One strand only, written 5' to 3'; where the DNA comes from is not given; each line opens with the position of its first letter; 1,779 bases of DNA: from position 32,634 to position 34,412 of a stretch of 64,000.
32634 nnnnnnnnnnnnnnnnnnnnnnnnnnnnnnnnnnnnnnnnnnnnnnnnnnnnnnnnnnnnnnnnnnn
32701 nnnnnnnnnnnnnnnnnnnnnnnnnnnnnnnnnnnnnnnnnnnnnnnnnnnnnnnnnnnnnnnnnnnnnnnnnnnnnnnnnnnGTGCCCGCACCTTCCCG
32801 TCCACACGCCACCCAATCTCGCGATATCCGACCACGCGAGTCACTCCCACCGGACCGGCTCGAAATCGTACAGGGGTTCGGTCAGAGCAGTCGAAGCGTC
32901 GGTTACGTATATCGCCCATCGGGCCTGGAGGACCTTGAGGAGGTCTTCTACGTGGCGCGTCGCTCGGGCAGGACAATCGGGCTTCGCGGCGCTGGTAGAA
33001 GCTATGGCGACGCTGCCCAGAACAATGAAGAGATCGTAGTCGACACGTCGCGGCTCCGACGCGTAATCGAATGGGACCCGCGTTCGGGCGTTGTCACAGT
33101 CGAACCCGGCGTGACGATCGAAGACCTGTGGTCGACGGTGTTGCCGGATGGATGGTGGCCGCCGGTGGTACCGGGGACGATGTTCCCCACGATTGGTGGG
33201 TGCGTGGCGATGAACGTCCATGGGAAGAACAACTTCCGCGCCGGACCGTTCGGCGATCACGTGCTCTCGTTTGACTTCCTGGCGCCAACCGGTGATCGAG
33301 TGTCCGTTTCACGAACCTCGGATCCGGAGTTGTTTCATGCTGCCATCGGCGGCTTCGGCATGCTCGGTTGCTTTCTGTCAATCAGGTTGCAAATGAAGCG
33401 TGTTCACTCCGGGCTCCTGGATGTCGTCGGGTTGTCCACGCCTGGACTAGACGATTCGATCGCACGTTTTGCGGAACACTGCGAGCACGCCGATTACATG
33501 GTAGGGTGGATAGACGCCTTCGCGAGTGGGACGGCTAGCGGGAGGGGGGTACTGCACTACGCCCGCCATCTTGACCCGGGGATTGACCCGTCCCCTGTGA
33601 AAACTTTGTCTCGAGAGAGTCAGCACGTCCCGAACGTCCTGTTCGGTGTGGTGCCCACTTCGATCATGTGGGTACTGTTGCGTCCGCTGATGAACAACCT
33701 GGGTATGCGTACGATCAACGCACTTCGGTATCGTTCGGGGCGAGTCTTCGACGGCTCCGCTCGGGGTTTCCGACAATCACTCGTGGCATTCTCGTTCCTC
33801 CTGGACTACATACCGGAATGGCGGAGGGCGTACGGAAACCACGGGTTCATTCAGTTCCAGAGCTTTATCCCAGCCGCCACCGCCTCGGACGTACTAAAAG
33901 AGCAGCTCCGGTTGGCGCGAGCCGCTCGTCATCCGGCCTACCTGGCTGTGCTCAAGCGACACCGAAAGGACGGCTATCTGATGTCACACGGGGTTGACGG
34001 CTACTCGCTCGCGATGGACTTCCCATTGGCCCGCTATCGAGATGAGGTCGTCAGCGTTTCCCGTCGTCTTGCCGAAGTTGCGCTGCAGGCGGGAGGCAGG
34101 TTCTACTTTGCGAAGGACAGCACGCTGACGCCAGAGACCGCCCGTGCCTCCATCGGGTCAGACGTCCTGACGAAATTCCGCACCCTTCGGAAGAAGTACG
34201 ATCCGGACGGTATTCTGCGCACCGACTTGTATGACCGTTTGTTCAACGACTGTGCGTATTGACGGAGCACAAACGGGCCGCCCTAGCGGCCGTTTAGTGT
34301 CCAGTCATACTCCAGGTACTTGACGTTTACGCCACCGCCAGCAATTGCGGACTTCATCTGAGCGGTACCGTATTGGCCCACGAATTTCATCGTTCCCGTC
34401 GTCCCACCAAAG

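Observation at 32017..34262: DprE2/DprE1-like epimerase pair (polyprenyl-phospho-ribose to arabinose) outside the Corynebacterineae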

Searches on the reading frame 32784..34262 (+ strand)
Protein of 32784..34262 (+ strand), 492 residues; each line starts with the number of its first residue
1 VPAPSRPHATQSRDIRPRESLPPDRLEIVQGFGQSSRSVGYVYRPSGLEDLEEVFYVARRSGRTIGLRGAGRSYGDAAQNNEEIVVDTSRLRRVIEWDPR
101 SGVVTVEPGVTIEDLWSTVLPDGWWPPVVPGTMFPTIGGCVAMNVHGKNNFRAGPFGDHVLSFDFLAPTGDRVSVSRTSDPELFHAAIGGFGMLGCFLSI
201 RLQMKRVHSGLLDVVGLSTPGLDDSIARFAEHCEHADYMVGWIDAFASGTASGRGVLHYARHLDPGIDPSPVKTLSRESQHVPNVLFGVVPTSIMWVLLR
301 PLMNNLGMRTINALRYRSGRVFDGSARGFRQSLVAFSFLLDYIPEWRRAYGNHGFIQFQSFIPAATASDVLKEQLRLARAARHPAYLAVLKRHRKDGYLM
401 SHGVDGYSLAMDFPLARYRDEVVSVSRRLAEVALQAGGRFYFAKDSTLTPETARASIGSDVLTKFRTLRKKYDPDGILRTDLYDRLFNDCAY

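Call 7: search_protein_families(library=pfam, proteins=[window:32784-34262:+])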
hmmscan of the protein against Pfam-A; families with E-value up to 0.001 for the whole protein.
window:32784-34262:+ (492 aa): 1 family
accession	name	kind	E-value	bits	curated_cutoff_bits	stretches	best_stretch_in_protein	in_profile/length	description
PF01565.28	FAD_binding_4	-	8e-28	97.3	26.4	1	41-175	3-138/139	FAD binding domain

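Call 8: search_protein_families(library=ncbifam, proteins=[window:32784-34262:+], max_evalue=0.01)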
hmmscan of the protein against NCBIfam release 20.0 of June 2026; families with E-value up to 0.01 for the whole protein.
window:32784-34262:+ (492 aa): 10 families
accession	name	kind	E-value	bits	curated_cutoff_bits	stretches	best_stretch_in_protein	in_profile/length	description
NF053785.1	DcplphribOxDprE1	equivalog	3.1e-89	300.3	500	1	28-486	4-447/449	decaprenylphosphoryl-beta-D-ribose oxidase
TIGR01678.1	FAD_lactone_ox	subfamily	1.8e-16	60.1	396.8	1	42-204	18-178/438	sugar 1,4-lactone oxidase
TIGR00387.1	glcD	equivalog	6.8e-11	41.6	567.9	1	64-178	23-140/413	glycolate oxidase subunit GlcD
TIGR01677.1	pln_FAD_oxido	subfamily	1.4e-10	40.3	383.1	1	80-239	80-246/560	FAD-dependent oxidoreductase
TIGR01679.1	bact_FAD_ox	subfamily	3.6e-10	39.3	292.25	1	44-204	17-172/419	FAD-linked oxidoreductase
TIGR01676.1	GLDHase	equivalog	3e-08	32.9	458.25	1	38-204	61-225/541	L-galactonolactone dehydrogenase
NF049975.1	2HglutDHaseYdiJ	equivalog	3.6e-08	31.7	1350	1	45-182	58-199/1018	D-2-hydroxyglutarate dehydrogenase YdiJ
NF008439.0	PRK11282.1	equivalog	7e-08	31.7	284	1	51-173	11-134/358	glycolate oxidase subunit GlcE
NF008408.0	PRK11230.1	equivalog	1.9e-06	26.7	897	1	42-199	59-222/499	glycolate oxidase subunit GlcD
NF041227.1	BagG_FevA2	exception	0.0054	15.4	850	1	62-207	69-210/455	bagremycin/ferroverdin biosynthesis FAD-dependent oxygenase BagG/FevA2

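Call 9: search_solved_structures(query=window:32784-34262:+, max_evalue=0.01, show_alignments=2)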
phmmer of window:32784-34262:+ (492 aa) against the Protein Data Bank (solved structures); distinct sequences matched with E-value up to 0.01: 70 (the best 60 are shown).
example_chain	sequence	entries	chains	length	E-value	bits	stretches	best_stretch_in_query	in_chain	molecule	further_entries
5oel_A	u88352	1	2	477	7.5e-59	203.1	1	29-486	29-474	Decaprenylphosphoryl-beta-D-ribose oxidase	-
5oep_A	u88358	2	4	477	1.3e-58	202.3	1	29-486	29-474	Decaprenylphosphoryl-beta-D-ribose oxidase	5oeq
21gq_A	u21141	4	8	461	1.4e-58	202.2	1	30-486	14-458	Decaprenylphosphoryl-beta-D-ribose oxidase | Oxidoreductase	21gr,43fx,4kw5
6hfv_A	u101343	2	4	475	1.4e-58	202.2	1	29-486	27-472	Decaprenylphosphoryl-beta-D-ribose oxidase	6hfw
4p8c_A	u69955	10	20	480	1.5e-58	202.1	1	30-486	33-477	Probable decaprenylphosphoryl-beta-D-ribose oxidase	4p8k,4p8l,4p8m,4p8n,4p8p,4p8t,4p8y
4fdn_A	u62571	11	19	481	1.6e-58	202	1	29-486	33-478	oxidoreductase DprE1 | Probable decaprenylphosphoryl-beta-D-ribose oxidase | decaprenylphosphoryl-beta-D-ribose oxidase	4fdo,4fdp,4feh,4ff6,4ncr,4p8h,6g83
4aut_A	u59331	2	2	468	6.5e-58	200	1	27-486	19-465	DECAPRENYL-PHOSPHORYL-BETA-D-RIBOFURANOSE-2-OXIDOREDUCTASE | DprE1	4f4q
21gt_B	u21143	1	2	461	1e-57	199.3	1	30-486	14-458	Decaprenylphosphoryl-beta-D-ribose oxidase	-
4g3t_A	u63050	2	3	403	1.1e-51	179.5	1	73-486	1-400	oxidoreductase DprE1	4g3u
9qgz_A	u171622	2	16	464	6e-16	61.6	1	41-212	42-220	Glycolate oxidase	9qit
8qmy_A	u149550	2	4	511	1.2e-13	54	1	42-210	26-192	ancestral L-galactono-1,4-lactone dehydrogenase | L-galactono-1,4-lactone dehydrogenase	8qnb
8qnr_A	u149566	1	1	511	1.2e-13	54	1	42-210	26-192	L-galactono-1,4-lactone dehydrogenase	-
8qnc_A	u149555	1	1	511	1.5e-13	53.7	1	42-210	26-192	L-galactono-1,4-lactone dehydrogenase: A113G variant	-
7sml_A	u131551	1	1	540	3.1e-12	49.3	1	29-205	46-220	L-GALACTONO-1,4-LACTONE DEHYDROGENASE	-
7a24_z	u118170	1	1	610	3.4e-11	45.9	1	32-208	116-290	GLDH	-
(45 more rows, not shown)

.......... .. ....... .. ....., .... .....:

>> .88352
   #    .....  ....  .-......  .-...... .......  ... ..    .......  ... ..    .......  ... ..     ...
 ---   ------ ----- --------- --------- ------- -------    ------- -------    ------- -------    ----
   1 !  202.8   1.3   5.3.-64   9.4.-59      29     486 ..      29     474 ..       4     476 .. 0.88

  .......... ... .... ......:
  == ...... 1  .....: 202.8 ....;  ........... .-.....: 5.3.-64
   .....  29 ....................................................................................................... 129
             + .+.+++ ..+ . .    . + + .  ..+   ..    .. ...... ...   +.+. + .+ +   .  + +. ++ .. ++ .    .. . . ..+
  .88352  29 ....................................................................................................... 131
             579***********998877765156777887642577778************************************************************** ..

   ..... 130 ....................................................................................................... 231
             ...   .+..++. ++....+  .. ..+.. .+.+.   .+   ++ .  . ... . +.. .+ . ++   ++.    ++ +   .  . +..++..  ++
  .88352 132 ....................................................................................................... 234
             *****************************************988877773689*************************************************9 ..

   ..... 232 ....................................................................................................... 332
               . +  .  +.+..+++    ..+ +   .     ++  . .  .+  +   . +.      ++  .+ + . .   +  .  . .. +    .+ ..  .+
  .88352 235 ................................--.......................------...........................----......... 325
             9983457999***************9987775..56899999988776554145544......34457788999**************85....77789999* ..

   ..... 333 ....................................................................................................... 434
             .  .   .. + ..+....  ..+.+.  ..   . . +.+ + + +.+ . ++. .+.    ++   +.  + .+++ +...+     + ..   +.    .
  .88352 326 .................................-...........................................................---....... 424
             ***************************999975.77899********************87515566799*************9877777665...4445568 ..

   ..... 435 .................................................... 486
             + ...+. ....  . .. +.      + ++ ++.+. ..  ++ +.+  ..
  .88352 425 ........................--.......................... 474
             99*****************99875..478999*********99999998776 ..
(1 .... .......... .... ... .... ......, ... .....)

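Call 15: find_homologous_proteins(query=window:32784-34262:+, max_evalue=1e-20)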
Query window:32784-34262:+ (492 aa): 5253 proteins with E <= 1e-20 among 8000 candidates; the best 120 are listed.
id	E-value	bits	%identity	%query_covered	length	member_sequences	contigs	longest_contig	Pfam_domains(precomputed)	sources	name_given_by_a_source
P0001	0.0e+0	1125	99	100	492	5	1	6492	PF01565.29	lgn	-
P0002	5.1e-227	773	69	96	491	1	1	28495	PF01565.29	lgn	-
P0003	2.0e-187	642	59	96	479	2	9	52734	PF01565.29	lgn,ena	-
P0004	4.1e-183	628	57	95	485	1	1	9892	PF01565.29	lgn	-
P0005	5.5e-183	627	56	96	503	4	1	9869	PF01565.29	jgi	jgi:FAD/FMN-containing dehydrogenase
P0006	2.5e-182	625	57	95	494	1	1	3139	PF01565.29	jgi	jgi:decaprenylphospho-beta-D-ribofuranose 2-oxidase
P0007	2.1e-181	622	56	95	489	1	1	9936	PF01565.29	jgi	jgi:FAD/FMN-containing dehydrogenase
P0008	3.2e-180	618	54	96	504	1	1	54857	PF01565.29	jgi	jgi:FAD/FMN-containing dehydrogenase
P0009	5.3e-180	618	55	96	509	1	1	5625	PF01565.29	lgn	-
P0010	4.9e-179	614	54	95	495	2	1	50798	PF01565.29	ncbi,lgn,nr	ncbi:MAG: FAD/FMN-containing dehydrogenase [Chlorobi bacterium]|nr:FAD/FMN-containing dehydrogenase 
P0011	6.6e-179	614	58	92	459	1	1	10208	PF01565.29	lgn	-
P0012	9.7e-179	613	56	96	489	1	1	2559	PF01565.29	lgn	-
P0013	3.3e-178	612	56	96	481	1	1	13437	PF01565.29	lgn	-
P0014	3.5e-178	612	58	95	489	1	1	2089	PF01565.29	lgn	-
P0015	3.6e-178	612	55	95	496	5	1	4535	PF01565.29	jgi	jgi:FAD/FMN-containing dehydrogenase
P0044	6.8e-171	588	54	96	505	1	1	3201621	PF01565.29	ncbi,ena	-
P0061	1.1e-167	577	53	96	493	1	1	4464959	PF01565.29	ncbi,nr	ncbi:MAG: FAD-binding oxidoreductase [Chloroflexota bacterium]|nr:MAG: FAD-binding oxidoreductase [C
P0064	2.4e-167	576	53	95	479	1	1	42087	PF01565.29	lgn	-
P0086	2.5e-165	569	51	95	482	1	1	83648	PF01565.29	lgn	-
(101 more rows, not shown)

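Call 16: find_encoding_contigs(protein=P0002, flank=10000, max_places=2)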
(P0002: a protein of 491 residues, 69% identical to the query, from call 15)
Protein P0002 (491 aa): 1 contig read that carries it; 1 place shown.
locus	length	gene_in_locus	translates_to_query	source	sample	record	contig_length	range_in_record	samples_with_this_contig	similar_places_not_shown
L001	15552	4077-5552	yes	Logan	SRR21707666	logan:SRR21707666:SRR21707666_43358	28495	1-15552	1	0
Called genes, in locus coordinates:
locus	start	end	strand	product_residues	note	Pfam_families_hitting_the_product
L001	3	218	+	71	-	?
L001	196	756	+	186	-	PF10531:SLBB, PF22461:SLBB_2 (weak)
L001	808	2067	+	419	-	PF01547:SBP_bac_1, PF13416:SBP_bac_8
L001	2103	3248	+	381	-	PF01053:Cys_Met_Meta_PP, PF00155:Aminotran_1_2 (weak)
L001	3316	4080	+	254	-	PF00106:adh_short, PF08659:KR, PF13561:adh_short_C2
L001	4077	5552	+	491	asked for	PF01565:FAD_binding_4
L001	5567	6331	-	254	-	PF04784:DUF547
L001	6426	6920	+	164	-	PF00885:DMRL_synthase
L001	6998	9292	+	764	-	PF07494:Reg_prop (faint), PF08450:SGL (faint)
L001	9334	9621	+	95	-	PF11680:DUF3276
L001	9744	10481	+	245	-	PF00725:3HCDH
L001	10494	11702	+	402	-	PF00108:Thiolase_N, PF00109:ketoacyl-synt (weak), PF02803:Thiolase_C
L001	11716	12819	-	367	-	-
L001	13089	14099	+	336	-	PF00180:Iso_dh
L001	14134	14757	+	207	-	PF13664:DUF4149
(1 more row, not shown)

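Call 17: find_encoding_contigs(protein=P0044, flank=10000, max_places=2)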
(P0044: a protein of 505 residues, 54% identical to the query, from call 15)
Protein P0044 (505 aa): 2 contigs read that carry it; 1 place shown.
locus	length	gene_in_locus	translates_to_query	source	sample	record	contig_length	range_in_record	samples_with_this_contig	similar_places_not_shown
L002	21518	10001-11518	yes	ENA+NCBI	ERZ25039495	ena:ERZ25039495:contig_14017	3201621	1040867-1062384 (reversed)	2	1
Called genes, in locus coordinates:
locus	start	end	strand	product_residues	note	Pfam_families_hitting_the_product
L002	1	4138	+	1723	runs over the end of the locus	PF01364:Peptidase_C25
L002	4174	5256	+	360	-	PF03687:UPF0164 (faint)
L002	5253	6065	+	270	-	-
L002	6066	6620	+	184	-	PF10531:SLBB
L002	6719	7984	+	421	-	PF13531:SBP_bac_11 (faint), PF01547:SBP_bac_1, PF13416:SBP_bac_8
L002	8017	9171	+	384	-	PF01053:Cys_Met_Meta_PP, PF00155:Aminotran_1_2 (weak)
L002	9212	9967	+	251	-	PF00106:adh_short, PF08659:KR, PF13561:adh_short_C2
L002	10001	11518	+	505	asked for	PF01565:FAD_binding_4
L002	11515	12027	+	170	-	-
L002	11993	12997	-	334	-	PF04784:DUF547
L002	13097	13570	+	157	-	PF00885:DMRL_synthase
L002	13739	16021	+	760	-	PF07494:Reg_prop (faint)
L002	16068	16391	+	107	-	PF11680:DUF3276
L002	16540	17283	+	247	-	PF00725:3HCDH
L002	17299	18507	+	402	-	PF00108:Thiolase_N, PF00109:ketoacyl-synt (faint), PF02803:Thiolase_C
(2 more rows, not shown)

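Call 18: find_encoding_contigs(protein=P0061, flank=10000, max_places=2)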
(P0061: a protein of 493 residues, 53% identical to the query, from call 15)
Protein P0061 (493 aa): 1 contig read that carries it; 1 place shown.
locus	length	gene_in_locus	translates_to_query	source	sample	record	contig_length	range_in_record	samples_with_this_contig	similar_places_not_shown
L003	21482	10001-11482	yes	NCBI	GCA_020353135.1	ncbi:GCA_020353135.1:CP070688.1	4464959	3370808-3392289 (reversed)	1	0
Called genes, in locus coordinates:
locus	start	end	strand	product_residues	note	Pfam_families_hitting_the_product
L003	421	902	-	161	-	PF01613:Flavin_Reduct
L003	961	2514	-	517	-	PF10086:YhfC, PF12679:ABC2_membrane_2, PF10920:DUF2705 (weak), PF12698:ABC2_membrane_3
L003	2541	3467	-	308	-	PF00005:ABC_tran, PF13304:AAA_21, PF13732:DrrA1-3_C (weak)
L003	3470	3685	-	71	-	PF18893:DUF5652 (faint), PF13396:PLDc_N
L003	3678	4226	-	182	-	PF01022:HTH_5, PF12840:HTH_20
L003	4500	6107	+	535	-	PF01019:G_glu_transpept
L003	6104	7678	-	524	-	-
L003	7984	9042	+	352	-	-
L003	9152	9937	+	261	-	PF00106:adh_short, PF08659:KR, PF01370:Epimerase (weak), PF13561:adh_short_C2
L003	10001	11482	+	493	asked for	PF01565:FAD_binding_4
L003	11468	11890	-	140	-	-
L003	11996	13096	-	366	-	PF00005:ABC_tran, PF17912:OB_MalK, PF08402:TOBE_2 (weak)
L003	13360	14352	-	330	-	PF00069:Pkinase, PF07714:PK_Tyr_Ser-Thr, PF03109:ABC1 (weak)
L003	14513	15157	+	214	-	PF16697:Yop-YscD_cpl, PF00498:FHA, PF00486:Trans_reg_C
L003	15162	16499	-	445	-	PF14353:CpXC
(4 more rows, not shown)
